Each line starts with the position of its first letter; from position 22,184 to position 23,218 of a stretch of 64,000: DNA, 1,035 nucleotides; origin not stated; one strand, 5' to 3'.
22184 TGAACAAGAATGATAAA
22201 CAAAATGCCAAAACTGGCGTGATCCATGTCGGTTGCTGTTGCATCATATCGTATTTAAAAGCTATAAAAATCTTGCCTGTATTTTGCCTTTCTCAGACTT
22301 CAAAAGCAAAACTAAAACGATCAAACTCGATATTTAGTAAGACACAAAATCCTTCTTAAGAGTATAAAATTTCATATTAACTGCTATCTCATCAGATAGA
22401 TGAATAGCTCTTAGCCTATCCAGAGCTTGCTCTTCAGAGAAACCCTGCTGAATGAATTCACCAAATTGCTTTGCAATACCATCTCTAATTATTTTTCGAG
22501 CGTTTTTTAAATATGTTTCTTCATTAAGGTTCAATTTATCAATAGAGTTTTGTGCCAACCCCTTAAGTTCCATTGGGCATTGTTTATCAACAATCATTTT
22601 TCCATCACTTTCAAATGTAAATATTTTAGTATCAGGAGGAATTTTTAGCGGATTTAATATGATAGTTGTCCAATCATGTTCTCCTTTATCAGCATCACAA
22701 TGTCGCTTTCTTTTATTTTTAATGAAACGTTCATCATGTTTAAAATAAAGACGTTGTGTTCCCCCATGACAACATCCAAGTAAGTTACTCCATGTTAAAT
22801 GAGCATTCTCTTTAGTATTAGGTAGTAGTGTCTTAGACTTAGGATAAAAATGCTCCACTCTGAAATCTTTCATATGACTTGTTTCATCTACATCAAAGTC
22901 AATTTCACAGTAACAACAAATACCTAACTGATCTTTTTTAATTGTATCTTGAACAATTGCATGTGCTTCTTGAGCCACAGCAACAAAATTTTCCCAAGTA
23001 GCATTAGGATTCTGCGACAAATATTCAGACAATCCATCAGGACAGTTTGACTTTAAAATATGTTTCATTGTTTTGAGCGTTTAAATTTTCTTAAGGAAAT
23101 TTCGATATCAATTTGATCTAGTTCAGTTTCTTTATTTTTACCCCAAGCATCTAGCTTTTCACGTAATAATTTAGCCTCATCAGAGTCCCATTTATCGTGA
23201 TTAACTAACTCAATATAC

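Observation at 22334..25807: Complete type I-A retron-PtuAB anti-phage system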

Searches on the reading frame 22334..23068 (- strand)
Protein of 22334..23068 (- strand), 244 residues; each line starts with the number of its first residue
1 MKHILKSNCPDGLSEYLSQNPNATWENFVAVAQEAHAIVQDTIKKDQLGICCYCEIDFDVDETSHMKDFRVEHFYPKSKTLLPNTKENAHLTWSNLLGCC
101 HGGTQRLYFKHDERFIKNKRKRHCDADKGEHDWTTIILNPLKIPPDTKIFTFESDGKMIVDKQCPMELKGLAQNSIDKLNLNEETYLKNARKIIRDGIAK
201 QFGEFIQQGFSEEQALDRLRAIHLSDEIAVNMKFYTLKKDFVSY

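Call 3: search_protein_families(library=pfam, proteins=[window:22334-23068:-], max_evalue=0.01)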
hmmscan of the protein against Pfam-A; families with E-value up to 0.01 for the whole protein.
window:22334-23068:- (244 aa): 0 families

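Call 4: search_protein_families(library=padloc, proteins=[window:22334-23068:-], max_evalue=0.001)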
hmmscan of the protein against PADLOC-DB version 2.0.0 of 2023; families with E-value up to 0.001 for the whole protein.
window:22334-23068:- (244 aa): 30 families (the best 25 are shown)
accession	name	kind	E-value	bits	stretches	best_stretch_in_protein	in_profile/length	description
PDLC00349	PtuB1|PtuB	-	9.3e-70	233.5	1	1-242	1-245/260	Unknown function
PDLC02924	HNH_I-A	-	4.2e-46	155.5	1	1-243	1-197/198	-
PDLC00338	PtuB1|PtuB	-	1.5e-35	120.9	1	1-226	1-233/261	Unknown function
PDLC00355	PtuB1|PtuB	-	1.4e-31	108.2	1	1-227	1-236/263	Unknown function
PDLC00332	PtuB1|PtuB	-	5.3e-28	96.3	1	1-226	1-190/212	Unknown function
PDLC00322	PtuB1|PtuB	-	2.1e-25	87.8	1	1-210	1-175/215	Unknown function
PDLC00324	PtuB1|PtuB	-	1.7e-22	78.2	1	1-242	1-203/209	Unknown function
PDLC00346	PtuB1|PtuB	-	2.4e-18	64.9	1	1-223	1-190/214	Unknown function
PDLC00326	PtuB1|PtuB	-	4.1e-17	60.7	1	1-226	1-190/197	Unknown function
PDLC00314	PtuB1|PtuB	-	1.5e-12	45.9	1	1-182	1-153/156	Unknown function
PDLC00358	PtuB1|PtuB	-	4.9e-12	44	1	1-219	1-191/215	Unknown function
PDLC00357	PtuB1|PtuB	-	1.9e-11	42.3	1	36-242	38-224/240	Unknown function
PDLC00292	PtuA1|PtuA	-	2.7e-11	40.6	1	30-243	40-242/726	AAA ATPase domain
PDLC00320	PtuB1|PtuB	-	4e-11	41.1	1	6-194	3-157/202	Unknown function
PDLC00339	PtuB1|PtuB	-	4.4e-11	41.1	1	35-193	51-201/261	Unknown function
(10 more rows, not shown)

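Call 5: search_protein_families(library=ncbifam, proteins=[window:22334-23068:-], max_evalue=0.001)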
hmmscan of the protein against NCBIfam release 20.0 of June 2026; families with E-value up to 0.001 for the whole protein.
window:22334-23068:- (244 aa): 2 families
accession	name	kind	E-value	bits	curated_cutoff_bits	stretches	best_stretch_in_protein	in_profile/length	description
NF041761.1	PtuB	equivalog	5.7e-41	140.8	150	1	1-221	1-201/218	retron Ec78 anti-phage system effector HNH endonuclease PtuB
TIGR02646.1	TIGR02646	subfamily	1.2e-24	87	52.15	1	31-191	7-144/144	retron system putative HNH endonuclease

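Call 13: search_solved_structures(query=window:22334-23068:-, max_evalue=0.01, show_alignments=2)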
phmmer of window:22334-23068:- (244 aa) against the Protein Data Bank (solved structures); distinct sequences matched with E-value up to 0.01: 4.
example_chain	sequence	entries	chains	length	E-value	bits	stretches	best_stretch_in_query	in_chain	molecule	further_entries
9e8z_E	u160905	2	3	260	4.3e-20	75.4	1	7-162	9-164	Retron Ec83 putative HNH endonuclease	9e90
9o4a_C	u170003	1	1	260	7.6e-19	71.3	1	7-162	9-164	Retron Ec83 putative HNH endonuclease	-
8ee7_C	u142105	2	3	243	0.0014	21.3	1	24-220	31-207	PtuB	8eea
9n69_F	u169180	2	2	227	0.0067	19.1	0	41-114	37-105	TIGR02646 family protein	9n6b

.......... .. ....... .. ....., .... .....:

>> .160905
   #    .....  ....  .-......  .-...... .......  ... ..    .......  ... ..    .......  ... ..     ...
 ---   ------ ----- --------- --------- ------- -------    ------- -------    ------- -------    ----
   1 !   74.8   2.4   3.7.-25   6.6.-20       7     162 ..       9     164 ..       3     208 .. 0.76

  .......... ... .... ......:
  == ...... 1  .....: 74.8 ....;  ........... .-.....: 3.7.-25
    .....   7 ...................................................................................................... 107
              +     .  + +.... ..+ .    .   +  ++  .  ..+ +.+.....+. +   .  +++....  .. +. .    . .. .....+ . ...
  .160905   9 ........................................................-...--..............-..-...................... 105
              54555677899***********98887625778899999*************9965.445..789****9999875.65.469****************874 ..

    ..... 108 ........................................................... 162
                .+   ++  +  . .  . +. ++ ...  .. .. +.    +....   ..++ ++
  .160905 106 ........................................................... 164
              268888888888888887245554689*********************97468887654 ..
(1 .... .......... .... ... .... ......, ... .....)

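Call 21: find_homologous_proteins(query=window:22334-23068:-, max_evalue=0.00001)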
Query window:22334-23068:- (244 aa): 37 proteins with E <= 0.00001 among 175 candidates.
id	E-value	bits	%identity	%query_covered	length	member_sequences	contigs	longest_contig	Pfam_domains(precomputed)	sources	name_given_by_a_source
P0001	7.5e-162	554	97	100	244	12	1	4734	-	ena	-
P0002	3.5e-121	421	77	100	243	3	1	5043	-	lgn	-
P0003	1.0e-100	354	67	100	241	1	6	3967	-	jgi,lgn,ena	jgi:uncharacterized protein (TIGR02646 family)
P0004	8.4e-98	345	65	100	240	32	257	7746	-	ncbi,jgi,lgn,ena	jgi:uncharacterized protein (TIGR02646 family)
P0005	1.0e-97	344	66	100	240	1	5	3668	-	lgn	-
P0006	2.1e-97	343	66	100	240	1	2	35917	-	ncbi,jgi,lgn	-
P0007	3.5e-97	343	65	100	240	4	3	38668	-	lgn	-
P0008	3.0e-95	336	65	100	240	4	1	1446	-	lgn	-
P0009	3.9e-95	336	65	100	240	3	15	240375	-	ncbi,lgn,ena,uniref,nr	ncbi:TIGR02646 family protein [Acinetobacter junii]|uniref:retron system putative HNH endonuclease n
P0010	3.9e-94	333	64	100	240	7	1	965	-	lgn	-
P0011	3.4e-93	330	61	100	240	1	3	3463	-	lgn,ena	-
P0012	1.7e-91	324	62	98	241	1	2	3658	-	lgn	-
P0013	1.2e-90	321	60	100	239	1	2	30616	-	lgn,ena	-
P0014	1.1e-83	298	57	100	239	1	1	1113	-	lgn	-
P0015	1.2e-83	298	57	100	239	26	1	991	-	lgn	-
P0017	1.2e-82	295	58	100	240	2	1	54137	-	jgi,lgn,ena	-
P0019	4.0e-82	293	57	100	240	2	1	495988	-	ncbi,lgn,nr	ncbi:retron system putative HNH endonuclease [Acinetobacter baumannii]|nr:retron system putative HNH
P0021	3.7e-81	290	56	100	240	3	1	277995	-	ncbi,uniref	ncbi:retron system putative HNH endonuclease [Acinetobacter guillouiae]|uniref:retron system putativ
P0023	1.7e-79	285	56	100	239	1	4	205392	-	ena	-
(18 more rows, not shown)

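Call 28: find_related_loci(query=A1, collection=genome_contigs, flank=6000)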
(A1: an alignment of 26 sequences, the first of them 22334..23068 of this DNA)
Query A1 (244 aa) in genome_contigs; peptide patterns used: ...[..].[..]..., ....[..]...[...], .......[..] (x = any residue, [..] = any of these).
599 stretches matched a pattern (row limit reached: there are more); 444 encode a relative of the query (tblastn E <= 1e-3); the best 80 are kept; 80 distinct loci.
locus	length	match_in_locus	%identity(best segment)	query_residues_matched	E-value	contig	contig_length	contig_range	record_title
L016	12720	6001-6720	66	1-244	3e-103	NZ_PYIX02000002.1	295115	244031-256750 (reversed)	Acinetobacter sichuanensis strain WCHAc060041 2, whole genome shotgun sequence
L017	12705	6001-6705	56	6-244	2e-82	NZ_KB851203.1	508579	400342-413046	Acinetobacter seifertii strain NIPH 973 acMai-supercont1.2, whole genome shotgun sequence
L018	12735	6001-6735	38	1-243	3e-47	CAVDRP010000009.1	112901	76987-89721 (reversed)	Bacteroidaceae bacterium isolate G02647-L1_cleanbin_000024 genome assembly, contig: Spades_G02647-L1_contig_77, whole ge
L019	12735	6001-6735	39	1-243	3e-47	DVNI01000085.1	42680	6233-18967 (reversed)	MAG TPA_asm: Candidatus Avacidaminococcus intestinavium isolate CHK160-1198 CHK160__C166268_L42680_ERR2241953, whole gen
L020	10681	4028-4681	42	1-216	3e-47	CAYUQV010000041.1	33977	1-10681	MAG TPA_asm: uncultured Methylocucumis sp. isolate SRP272421_co2_532 genome assembly, contig: NODE_2717_length_33977_cov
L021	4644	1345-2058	39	1-237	4e-47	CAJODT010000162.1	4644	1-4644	uncultured Succiniclasticum sp. isolate Red_deer_1_mag_73 genome assembly, contig: scaffold_90692, whole genome shotgun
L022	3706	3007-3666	41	1-219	8e-47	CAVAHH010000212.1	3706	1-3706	bacterium isolate H07605-L1_cleanbin_000016 genome assembly, contig: Spades_H07605-L1_contig_7848, whole genome shotgun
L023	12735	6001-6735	37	1-243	3e-46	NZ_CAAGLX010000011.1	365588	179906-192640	MAG: uncultured Phascolarctobacterium sp. isolate HGM14018, whole genome shotgun sequence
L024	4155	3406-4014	46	1-207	2e-46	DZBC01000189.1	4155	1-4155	MAG TPA_asm: Sulfuricurvum sp. isolate SulCav_PC08_66_51_9 SulCav_PC08-66_27479_length_4155_cov_3.891707, whole genome s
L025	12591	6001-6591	43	1-195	3e-46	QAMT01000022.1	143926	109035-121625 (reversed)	MAG: Phascolarctobacterium sp. isolate CIM:MAG 843_2 contig_163, whole genome shotgun sequence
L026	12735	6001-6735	37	1-243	3e-46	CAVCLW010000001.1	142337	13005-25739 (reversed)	Escherichia coli isolate H07624-L1_cleanbin_000004 genome assembly, contig: Spades_H07624-L1_contig_30, whole genome sho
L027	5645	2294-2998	40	10-243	5e-46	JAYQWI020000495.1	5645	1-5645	MAG: Candidatus Parabeggiatoa communis isolate WS_Bin1 k141_49210, whole genome shotgun sequence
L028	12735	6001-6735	37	1-243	5e-46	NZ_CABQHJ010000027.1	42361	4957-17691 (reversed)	MAG: uncultured Phascolarctobacterium sp. isolate MGYG-HGUT-00591, whole genome shotgun sequence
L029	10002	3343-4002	42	1-219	7e-46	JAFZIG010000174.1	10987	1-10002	MAG: Acidaminococcaceae bacterium isolate RGIG7791 Water_buffalos_Reticulum-1__c778360, whole genome shotgun sequence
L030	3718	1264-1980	39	1-237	7e-46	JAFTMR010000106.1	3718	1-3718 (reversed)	MAG: Phascolarctobacterium sp. isolate RGIG3958 Roe_deer_Cecum-3__c565260, whole genome shotgun sequence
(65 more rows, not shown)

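Call 30: find_encoding_contigs(protein=P0001, flank=6000, max_places=3)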
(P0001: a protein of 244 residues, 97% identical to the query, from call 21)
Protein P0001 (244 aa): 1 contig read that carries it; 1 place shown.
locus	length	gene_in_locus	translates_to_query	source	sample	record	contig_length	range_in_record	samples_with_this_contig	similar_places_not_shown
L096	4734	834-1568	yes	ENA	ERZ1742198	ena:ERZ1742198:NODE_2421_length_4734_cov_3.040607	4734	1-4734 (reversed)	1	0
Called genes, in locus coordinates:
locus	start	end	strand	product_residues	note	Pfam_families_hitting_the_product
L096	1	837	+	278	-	?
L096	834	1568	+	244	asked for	-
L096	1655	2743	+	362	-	-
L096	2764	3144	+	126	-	PF03658:Ub-RnfH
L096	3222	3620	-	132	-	PF04355:BamE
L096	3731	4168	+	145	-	PF01475:FUR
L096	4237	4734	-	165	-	?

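Call 31: find_encoding_contigs(protein=P0002, flank=6000, max_places=3)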
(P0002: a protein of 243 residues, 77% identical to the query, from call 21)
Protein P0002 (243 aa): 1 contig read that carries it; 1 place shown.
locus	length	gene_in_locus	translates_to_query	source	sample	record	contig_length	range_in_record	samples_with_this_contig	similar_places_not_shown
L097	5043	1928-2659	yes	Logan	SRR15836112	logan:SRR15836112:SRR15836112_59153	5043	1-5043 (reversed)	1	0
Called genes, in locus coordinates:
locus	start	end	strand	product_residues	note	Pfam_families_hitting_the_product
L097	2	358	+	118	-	?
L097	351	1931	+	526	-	PF03193:RsgA_GTPase (weak), PF02463:SMC_N, PF11398:DUF2813 (weak), PF13175:AAA_15, PF13476:AAA_23, PF13304:AAA_21, PF02463:SMC_N (weak)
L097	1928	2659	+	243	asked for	-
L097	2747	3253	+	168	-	-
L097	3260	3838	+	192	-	-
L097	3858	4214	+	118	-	PF03658:Ub-RnfH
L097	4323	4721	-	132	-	PF04355:BamE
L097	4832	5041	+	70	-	?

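Call 32: find_encoding_contigs(protein=P0004, flank=6000, max_places=6)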
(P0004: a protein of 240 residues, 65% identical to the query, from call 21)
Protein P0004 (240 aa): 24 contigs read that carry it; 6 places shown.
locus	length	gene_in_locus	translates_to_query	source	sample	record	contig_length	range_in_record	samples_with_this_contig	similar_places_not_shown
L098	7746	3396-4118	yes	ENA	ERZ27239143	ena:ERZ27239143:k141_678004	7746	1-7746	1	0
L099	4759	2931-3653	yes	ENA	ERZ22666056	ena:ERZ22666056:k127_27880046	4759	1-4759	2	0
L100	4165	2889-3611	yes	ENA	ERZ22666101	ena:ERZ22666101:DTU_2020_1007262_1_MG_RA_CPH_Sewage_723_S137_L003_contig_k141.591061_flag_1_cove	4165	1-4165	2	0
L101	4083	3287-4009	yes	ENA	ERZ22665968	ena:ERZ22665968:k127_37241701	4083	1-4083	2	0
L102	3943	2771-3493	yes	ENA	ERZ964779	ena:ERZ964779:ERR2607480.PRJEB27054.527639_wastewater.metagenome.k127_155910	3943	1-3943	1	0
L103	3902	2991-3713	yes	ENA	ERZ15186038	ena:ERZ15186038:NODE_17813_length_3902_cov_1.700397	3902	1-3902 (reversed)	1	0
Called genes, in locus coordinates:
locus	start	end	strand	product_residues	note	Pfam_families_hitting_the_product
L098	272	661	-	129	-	-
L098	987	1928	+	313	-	PF00078:RVT_1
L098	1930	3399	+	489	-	PF03193:RsgA_GTPase (weak), PF02463:SMC_N (weak), PF11398:DUF2813 (faint), PF13175:AAA_15, PF13476:AAA_23, PF13304:AAA_21, PF13175:AAA_15, PF02463:SMC_N (weak)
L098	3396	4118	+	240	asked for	-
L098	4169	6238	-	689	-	PF02092:tRNA_synt_2f, PF05746:DALR_1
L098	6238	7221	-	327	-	PF02091:tRNA-synt_2e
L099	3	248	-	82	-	?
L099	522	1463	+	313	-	PF00078:RVT_1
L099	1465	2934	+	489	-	PF03193:RsgA_GTPase (weak), PF02463:SMC_N (weak), PF11398:DUF2813 (faint), PF13175:AAA_15, PF13476:AAA_23, PF13304:AAA_21, PF13175:AAA_15, PF02463:SMC_N (weak)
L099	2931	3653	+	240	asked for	-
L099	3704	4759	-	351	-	?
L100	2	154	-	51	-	?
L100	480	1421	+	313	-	PF00078:RVT_1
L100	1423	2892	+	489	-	PF03193:RsgA_GTPase (weak), PF02463:SMC_N (weak), PF11398:DUF2813 (faint), PF13175:AAA_15, PF13476:AAA_23, PF13304:AAA_21, PF13175:AAA_15, PF02463:SMC_N (weak)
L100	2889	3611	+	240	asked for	-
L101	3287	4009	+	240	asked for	-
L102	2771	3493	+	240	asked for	-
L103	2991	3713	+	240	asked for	-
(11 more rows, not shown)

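Call 33: find_encoding_contigs(protein=P0009, flank=5000, max_places=2)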
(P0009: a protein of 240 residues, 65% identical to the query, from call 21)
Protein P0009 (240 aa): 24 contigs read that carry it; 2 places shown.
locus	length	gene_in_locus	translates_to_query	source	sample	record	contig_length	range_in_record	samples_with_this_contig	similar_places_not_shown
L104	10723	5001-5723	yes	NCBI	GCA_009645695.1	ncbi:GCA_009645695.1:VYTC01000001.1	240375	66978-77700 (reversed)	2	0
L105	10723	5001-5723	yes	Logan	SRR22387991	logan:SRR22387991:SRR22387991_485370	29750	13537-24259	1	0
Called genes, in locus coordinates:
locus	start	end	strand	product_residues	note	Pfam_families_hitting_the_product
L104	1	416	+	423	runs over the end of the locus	-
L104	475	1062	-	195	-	-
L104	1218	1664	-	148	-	-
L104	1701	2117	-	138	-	-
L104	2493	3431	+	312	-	PF00078:RVT_1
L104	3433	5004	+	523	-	PF03193:RsgA_GTPase (weak), PF02463:SMC_N (weak), PF11398:DUF2813 (faint), PF13175:AAA_15, PF13476:AAA_23, PF13304:AAA_21, PF02463:SMC_N (weak), PF13175:AAA_15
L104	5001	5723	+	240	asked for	-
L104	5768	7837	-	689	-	PF02092:tRNA_synt_2f, PF05746:DALR_1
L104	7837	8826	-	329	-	PF02091:tRNA-synt_2e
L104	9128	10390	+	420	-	PF04055:Radical_SAM, PF12836:HHH_3 (weak)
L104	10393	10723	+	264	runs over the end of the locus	PF13566:DUF4130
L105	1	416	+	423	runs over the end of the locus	-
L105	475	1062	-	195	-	-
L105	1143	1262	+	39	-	-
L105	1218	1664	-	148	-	-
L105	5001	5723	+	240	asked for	-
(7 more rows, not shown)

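Call 34: find_encoding_contigs(protein=P0013, flank=5000, max_places=2)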
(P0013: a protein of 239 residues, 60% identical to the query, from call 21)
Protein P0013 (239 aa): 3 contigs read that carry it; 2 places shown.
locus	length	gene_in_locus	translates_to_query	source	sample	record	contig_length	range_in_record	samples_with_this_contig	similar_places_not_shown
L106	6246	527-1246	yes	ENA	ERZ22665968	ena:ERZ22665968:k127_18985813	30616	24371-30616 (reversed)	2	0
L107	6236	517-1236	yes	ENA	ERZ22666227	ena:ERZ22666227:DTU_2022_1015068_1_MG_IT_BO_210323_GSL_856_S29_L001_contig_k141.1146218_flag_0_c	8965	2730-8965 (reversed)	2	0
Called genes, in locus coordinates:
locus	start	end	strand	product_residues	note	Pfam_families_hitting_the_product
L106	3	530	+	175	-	?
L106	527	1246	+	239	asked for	-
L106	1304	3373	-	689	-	PF02092:tRNA_synt_2f, PF05746:DALR_1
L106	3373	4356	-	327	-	PF02091:tRNA-synt_2e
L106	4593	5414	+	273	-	PF21295:Bact_transglu_N_2, PF01841:Transglut_core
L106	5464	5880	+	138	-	PF07007:LprI (weak)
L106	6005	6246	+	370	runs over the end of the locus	PF04982:TM_HPP, PF00571:CBS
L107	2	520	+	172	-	?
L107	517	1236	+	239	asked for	-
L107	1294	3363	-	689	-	PF02092:tRNA_synt_2f, PF05746:DALR_1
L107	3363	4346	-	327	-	PF02091:tRNA-synt_2e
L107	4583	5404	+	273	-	PF21295:Bact_transglu_N_2, PF01841:Transglut_core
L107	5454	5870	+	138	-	PF07007:LprI (weak)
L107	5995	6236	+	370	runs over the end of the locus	PF04982:TM_HPP, PF00571:CBS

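Call 35: find_encoding_contigs(protein=P0019, flank=5000, max_places=2)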
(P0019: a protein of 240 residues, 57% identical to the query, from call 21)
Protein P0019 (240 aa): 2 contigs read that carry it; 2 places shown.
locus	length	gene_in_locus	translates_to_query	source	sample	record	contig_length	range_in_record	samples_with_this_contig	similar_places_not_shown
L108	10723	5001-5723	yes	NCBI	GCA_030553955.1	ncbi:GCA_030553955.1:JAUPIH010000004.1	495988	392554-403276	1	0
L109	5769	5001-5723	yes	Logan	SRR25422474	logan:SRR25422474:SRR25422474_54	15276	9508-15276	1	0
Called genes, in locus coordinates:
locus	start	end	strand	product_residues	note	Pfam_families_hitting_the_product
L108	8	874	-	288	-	PF00126:HTH_1, PF03466:LysR_substrate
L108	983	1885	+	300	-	PF00892:EamA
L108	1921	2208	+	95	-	PF03795:YCII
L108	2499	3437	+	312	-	PF00078:RVT_1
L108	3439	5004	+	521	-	PF03193:RsgA_GTPase (weak), PF02463:SMC_N (weak), PF11398:DUF2813 (faint), PF13175:AAA_15, PF13476:AAA_23, PF13304:AAA_21, PF02463:SMC_N (weak)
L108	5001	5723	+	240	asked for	-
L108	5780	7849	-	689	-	PF02092:tRNA_synt_2f, PF05746:DALR_1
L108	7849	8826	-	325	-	PF02091:tRNA-synt_2e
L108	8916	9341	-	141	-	-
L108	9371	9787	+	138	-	PF07007:LprI (weak)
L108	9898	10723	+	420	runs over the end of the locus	PF04055:Radical_SAM, PF12836:HHH_3 (weak)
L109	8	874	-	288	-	PF00126:HTH_1, PF03466:LysR_substrate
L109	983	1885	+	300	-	PF00892:EamA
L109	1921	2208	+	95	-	PF03795:YCII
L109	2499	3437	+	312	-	PF00078:RVT_1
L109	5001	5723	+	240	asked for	-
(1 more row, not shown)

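Call 36: find_encoding_contigs(protein=P0021, flank=5000, max_places=2)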
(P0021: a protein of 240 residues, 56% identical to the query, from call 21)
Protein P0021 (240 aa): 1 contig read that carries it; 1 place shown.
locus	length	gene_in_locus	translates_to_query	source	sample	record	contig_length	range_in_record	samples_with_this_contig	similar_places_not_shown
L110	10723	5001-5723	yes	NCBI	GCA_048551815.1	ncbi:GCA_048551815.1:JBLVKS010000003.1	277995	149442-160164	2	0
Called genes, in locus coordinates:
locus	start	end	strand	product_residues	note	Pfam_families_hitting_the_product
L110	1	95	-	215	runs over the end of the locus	-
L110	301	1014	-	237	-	-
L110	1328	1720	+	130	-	-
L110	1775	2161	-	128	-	-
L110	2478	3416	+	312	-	PF00078:RVT_1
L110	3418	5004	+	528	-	PF03193:RsgA_GTPase, PF02463:SMC_N, PF11398:DUF2813 (faint), PF13175:AAA_15, PF13476:AAA_23, PF13304:AAA_21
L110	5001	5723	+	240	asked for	-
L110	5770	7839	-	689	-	PF02092:tRNA_synt_2f, PF05746:DALR_1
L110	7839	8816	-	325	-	PF02091:tRNA-synt_2e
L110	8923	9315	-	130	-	-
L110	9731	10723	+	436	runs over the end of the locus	PF08238:Sel1 (faint)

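Call 37: find_encoding_contigs(protein=P0023, flank=5000, max_places=2)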
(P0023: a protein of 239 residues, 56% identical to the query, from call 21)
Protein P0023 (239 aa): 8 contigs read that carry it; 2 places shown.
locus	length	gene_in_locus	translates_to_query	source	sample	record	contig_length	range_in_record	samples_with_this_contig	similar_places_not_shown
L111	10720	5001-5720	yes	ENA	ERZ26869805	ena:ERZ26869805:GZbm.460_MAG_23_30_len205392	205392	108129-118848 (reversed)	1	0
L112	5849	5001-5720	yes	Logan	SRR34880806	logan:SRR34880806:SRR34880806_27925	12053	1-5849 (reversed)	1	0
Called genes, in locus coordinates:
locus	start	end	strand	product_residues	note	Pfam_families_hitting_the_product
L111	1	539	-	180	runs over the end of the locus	-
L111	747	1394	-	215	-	-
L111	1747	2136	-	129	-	-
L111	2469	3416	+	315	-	PF00078:RVT_1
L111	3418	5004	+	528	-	PF02463:SMC_N, PF11398:DUF2813 (faint), PF13175:AAA_15, PF13476:AAA_23, PF13304:AAA_21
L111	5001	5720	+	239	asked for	-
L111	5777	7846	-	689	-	PF02092:tRNA_synt_2f, PF05746:DALR_1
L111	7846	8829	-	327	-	PF02091:tRNA-synt_2e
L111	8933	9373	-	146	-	-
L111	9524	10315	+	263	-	PF08238:Sel1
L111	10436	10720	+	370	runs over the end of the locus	PF04982:TM_HPP, PF00571:CBS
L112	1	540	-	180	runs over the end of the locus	-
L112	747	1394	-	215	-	-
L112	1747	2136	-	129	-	-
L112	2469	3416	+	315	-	PF00078:RVT_1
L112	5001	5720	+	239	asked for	-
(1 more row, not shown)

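Call 38: find_encoding_contigs(protein=P0017, flank=5000, max_places=2)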
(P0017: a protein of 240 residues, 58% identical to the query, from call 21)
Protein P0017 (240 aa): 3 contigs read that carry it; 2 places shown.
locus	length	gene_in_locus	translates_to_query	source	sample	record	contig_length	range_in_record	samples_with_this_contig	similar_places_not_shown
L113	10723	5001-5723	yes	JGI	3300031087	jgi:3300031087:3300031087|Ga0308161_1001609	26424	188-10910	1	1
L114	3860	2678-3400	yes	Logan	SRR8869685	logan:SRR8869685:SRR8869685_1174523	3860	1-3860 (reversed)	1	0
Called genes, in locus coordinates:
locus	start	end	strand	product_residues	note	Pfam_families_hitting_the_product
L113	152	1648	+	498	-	PF00070:Pyr_redox (faint), PF00743:FMO-like, PF00890:FAD_binding_2 (weak), PF01266:DAO (weak), PF07992:Pyr_redox_2, PF13450:NAD_binding_8, PF13738:Pyr_redox_3, PF13434:Lys_Orn_oxgnase (weak), +1 more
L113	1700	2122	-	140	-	-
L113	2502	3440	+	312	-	PF00078:RVT_1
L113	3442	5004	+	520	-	PF03193:RsgA_GTPase (faint), PF02463:SMC_N (weak), PF13175:AAA_15, PF13476:AAA_23, PF13304:AAA_21, PF02463:SMC_N (weak)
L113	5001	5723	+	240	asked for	-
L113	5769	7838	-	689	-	PF02092:tRNA_synt_2f, PF05746:DALR_1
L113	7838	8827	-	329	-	PF02091:tRNA-synt_2e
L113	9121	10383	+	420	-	PF04055:Radical_SAM, PF12836:HHH_3 (weak)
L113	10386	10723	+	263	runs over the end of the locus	PF13566:DUF4130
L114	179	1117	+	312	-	PF00078:RVT_1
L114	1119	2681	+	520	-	PF03193:RsgA_GTPase (faint), PF02463:SMC_N (weak), PF13175:AAA_15, PF13476:AAA_23, PF13304:AAA_21, PF02463:SMC_N (weak)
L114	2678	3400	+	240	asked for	-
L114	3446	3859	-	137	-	?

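Call 72: predict_structure(alignment_id=A1)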
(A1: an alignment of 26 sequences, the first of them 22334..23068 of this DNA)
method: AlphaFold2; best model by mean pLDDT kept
length: 244 residues; sequences in the alignment: 26
mean_pLDDT: 85.5   pTM: 0.83
mean pLDDT of the five models: 85.5, 84.5, 84.3, 83.9, 82.5
residues with pLDDT >= 90: 143; 70-90: 59; 50-70: 34; < 50: 8
segments of 3 or more residues with pLDDT < 50: 105-108
pLDDT, mean of each block of 10 residues (from residue 1): 89 97 95 96 91 83 61 90 92 91 52 53 66 90 89 96 96 93 87 95 98 95 70 88 83
secondary structure, 60 per line:
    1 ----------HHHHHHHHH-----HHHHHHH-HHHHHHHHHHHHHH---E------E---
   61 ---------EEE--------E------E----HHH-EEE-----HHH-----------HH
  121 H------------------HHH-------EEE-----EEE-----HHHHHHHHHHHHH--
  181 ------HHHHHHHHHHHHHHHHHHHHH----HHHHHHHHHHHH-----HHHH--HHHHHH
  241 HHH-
elements in order: H11-19 H25-31 H33-46 E70-72 E97-99 E150-152 E158-160 H166-178 H187-207 H212-223 H229-232 H235-243
